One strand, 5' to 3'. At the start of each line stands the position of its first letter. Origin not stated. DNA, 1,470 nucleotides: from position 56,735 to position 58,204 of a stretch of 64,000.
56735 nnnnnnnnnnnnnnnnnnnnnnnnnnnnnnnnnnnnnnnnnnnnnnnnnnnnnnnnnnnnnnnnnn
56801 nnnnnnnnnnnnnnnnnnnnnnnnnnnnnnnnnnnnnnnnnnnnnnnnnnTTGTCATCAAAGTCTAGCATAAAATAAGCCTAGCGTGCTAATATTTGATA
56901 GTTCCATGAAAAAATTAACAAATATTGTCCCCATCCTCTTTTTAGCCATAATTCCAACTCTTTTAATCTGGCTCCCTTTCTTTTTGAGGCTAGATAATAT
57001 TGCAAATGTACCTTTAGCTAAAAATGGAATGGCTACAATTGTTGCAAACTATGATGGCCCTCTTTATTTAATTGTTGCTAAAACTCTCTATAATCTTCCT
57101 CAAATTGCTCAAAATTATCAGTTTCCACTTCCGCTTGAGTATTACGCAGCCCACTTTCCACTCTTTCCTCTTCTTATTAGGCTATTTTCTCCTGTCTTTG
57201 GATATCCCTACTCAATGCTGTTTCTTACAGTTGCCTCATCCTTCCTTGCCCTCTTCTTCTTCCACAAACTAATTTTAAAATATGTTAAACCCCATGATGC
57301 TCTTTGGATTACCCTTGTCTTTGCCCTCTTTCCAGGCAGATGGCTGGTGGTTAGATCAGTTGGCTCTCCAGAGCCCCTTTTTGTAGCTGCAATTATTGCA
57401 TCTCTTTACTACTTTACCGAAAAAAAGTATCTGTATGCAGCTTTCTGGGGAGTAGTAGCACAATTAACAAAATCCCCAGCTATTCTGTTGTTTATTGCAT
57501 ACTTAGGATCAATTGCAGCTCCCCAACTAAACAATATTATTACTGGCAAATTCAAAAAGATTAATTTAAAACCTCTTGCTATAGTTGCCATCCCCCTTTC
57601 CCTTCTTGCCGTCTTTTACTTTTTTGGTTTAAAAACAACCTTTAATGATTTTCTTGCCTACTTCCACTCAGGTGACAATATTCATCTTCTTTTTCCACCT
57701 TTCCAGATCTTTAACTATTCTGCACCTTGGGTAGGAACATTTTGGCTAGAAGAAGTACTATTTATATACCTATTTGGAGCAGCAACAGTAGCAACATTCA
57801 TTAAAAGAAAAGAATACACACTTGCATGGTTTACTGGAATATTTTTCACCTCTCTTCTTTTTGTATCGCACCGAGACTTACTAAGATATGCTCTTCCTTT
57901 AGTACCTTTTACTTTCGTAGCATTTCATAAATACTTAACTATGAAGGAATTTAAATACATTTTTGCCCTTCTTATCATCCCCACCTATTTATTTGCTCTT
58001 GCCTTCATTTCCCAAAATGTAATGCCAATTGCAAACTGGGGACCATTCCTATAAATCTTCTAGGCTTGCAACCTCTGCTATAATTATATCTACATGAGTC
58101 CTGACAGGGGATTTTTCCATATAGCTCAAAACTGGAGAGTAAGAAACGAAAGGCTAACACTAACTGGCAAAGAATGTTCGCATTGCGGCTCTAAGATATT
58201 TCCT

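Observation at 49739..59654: Paired polyprenol-phosphate-sugar synthases and GT-C transferases, including a GT2-GtrA fusion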

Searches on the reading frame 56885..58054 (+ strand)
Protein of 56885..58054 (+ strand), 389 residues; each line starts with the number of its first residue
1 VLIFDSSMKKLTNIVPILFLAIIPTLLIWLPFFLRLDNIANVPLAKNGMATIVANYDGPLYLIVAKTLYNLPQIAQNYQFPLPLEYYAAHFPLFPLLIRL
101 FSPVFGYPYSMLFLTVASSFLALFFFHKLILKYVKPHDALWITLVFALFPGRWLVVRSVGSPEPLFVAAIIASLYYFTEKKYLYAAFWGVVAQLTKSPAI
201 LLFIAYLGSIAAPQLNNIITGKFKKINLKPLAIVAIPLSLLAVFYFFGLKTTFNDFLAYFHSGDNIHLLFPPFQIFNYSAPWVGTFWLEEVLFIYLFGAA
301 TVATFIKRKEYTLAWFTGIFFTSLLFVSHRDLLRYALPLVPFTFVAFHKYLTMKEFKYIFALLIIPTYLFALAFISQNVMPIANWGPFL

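Call 4: search_protein_families(library=pfam, proteins=[window:56885-58054:+], max_evalue=0.01)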
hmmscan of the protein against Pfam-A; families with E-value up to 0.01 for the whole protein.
window:56885-58054:+ (389 aa): 0 families

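Call 5: search_protein_families(library=ncbifam, proteins=[window:56885-58054:+], max_evalue=0.01)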
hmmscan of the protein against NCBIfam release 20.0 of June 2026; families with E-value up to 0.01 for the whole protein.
window:56885-58054:+ (389 aa): 1 family
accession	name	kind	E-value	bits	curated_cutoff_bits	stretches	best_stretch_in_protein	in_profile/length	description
NF046093.1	AZOBR_p60025_fam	subfamily_domain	3.6e-12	46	150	1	46-209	50-210/232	AZOBR_p60025 family cell surface glycopolymer formation protein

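Call 50: search_solved_structures(query=A3, max_evalue=10)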
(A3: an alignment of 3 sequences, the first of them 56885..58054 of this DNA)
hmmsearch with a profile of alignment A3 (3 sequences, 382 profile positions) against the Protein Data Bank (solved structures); distinct sequences matched with E-value up to 10: 0.

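Call 51: find_homologous_proteins(query=A3, max_evalue=0.00001)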
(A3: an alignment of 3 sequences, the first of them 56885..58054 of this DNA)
Query A3 (3 sequences) (389 aa, profile of the alignment): 2247 proteins with E <= 0.00001 among 8000 candidates; the best 120 are listed.
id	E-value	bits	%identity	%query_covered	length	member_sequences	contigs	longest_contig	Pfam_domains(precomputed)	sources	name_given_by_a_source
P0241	6.7e-230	781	90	98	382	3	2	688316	-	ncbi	-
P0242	5.7e-215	732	65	98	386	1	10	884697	-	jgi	jgi:Gpi18-like mannosyltransferase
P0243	3.3e-201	687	78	98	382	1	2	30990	-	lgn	-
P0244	2.7e-200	684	79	98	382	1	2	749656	-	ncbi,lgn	-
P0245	1.2e-197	675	77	98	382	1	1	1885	-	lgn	-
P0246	1.1e-195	669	62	98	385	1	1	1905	-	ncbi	-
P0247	2.6e-193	661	63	98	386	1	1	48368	-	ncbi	-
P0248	1.6e-192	658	63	98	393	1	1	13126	-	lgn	-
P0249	5.2e-192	657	64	98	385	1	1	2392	-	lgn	-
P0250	5.4e-192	657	62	98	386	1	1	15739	-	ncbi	ncbi:hypothetical protein BH10PAT1_BH10PAT1_4110 [soil metagenome]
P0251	5.7e-192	657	62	98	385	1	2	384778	-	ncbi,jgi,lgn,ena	-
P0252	1.5e-191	655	64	98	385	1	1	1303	-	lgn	-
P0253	1.5e-191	655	62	98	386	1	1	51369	-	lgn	-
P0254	2.7e-191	654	63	98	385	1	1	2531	-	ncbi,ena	-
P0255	5.3e-191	653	62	98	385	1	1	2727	-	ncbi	-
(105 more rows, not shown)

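Call 59: predict_structure(alignment_id=A4)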
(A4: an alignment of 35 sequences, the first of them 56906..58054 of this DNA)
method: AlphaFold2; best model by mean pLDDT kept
length: 382 residues; sequences in the alignment: 35
mean_pLDDT: 82.9   pTM: 0.87
mean pLDDT of the five models: 82.9, 82.4, 78.5, 77.3, 75.5
residues with pLDDT >= 90: 181; 70-90: 131; 50-70: 42; < 50: 28
segments of 3 or more residues with pLDDT < 50: 41-47, 259-268, 372-382
pLDDT, mean of each block of 10 residues (from residue 1): 73 92 75 55 51 82 79 65 84 91 89 97 96 97 91 90 98 96 92 91 84 76 91 89 83 64 50 74 88 97 96 87 82 97 97 95 83 42 35
secondary structure, 60 per line:
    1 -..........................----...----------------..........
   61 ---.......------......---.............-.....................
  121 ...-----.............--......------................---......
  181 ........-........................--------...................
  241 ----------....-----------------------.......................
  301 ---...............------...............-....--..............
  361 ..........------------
elements in order: H2-27 H51-60 H64-70 H77-82 H86-98 H100-123 H129-141 H144-149 H156-171 H175-188 H190-213 H222-240 H251-254 H278-300 H304-318 H325-339 H341-344 H347-370

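Call 62: fold_search(model_id=the predicted structure, library=pdb)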
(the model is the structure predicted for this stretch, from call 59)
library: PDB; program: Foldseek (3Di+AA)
matches with E <= 10: 130; with E <= 0.001: 0
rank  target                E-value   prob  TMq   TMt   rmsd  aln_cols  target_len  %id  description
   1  9s6s_A                5.2e-03  1.00  0.42  0.32  13.3       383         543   15  Ternary cryo-EM structure of human ALG9 with Dol25-PP-GlcNAc2Man6, Dol25-P-Man and Fab (released 2026-03-18)
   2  9s6u_A                6.6e-03  1.00  0.49  0.37   8.6       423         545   13  Ternary cryo-EM structure of human ALG9 with Dol25-PP-GlcNAc2Man8, Dol25-P-Man and Fab (released 2026-03-18)
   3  6snh_X                6.9e-03  1.00  0.49  0.40   9.8       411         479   14  Cryo-EM structure of yeast ALG6 in complex with 6AG9 Fab and Dol25-P-Glc (released 2020-03-11)
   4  7oci_F                9.6e-03  1.00  0.51  0.33  11.3       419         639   14  Cryo-EM structure of yeast Ost6p containing oligosaccharyltransferase complex (released 2022-02-16)
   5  6ftg_5                1.1e-02  1.00  0.51  0.34  14.3       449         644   13  Subtomogram average of OST-containing ribosome-translocon complexes from canine rough microsomal membranes (released 2018-03-21)
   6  3waj                  1.1e-02  1.00  0.52  0.29  12.5       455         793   16  Crystal structure of the Archaeoglobus fulgidus oligosaccharyltransferase (O29867_ARCFU) complex with Zn and sulfate (released 2013-10-30)
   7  6gxc_A                1.2e-02  1.00  0.52  0.32  10.5       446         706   13  Bacterial oligosaccharyltransferase PglB in complex with an inhibitory peptide and a reactive lipid-linked oligosaccha (released 2018-11-14)
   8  9wno_A                1.7e-02  1.00  0.48  0.45  12.5       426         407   12  Cryo-EM structure of Candida glabrata GPI mannosyltransferase I bound to Dol-P-Man (released 2025-12-03)
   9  5ogl_A                1.9e-02  1.00  0.51  0.31  10.6       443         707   12  Structure of bacterial oligosaccharyltransferase PglB in complex with an acceptor peptide and an lipid-linked oligosac (released 2017-10-25)
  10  6ezn_F                1.9e-02  1.00  0.44  0.28  14.9       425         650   15  Cryo-EM structure of the yeast oligosaccharyltransferase (OST) complex (released 2018-01-17)
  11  3wak                  2.1e-02  1.00  0.52  0.27  10.8       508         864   16  Crystal structure of the Archaeoglobus fulgidus oligosaccharyltransferase (O29867_ARCFU) in the apo form (released 2013-10-30)
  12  6s7t_A                2.3e-02  1.00  0.47  0.29  14.2       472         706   14  Cryo-EM structure of human oligosaccharyltransferase complex OST-B (released 2019-12-18)
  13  3rce_A                3.2e-02  1.00  0.52  0.32  11.2       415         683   15  Bacterial oligosaccharyltransferase PglB (released 2011-06-15)
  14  8agb_A                3.3e-02  1.00  0.47  0.31  13.9       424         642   13  Structure of yeast oligosaccharylransferase complex with lipid-linked oligosaccharide bound (released 2022-12-07)
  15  8age_A                3.6e-02  1.00  0.53  0.35  10.3       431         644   13  Structure of yeast oligosaccharylransferase complex with acceptor peptide bound (released 2022-12-07)
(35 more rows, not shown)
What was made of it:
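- On GT-C fold (for 56906-58054): The top 41 Foldseek hits are all GT-C-fold proteins at probability 0.6-1.0 (0.87 or higher for all but one) and TMq about 0.35-0.53 (calls 59, 62).
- The 382-aa protein has the GT-C fold (calls 59, 62).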
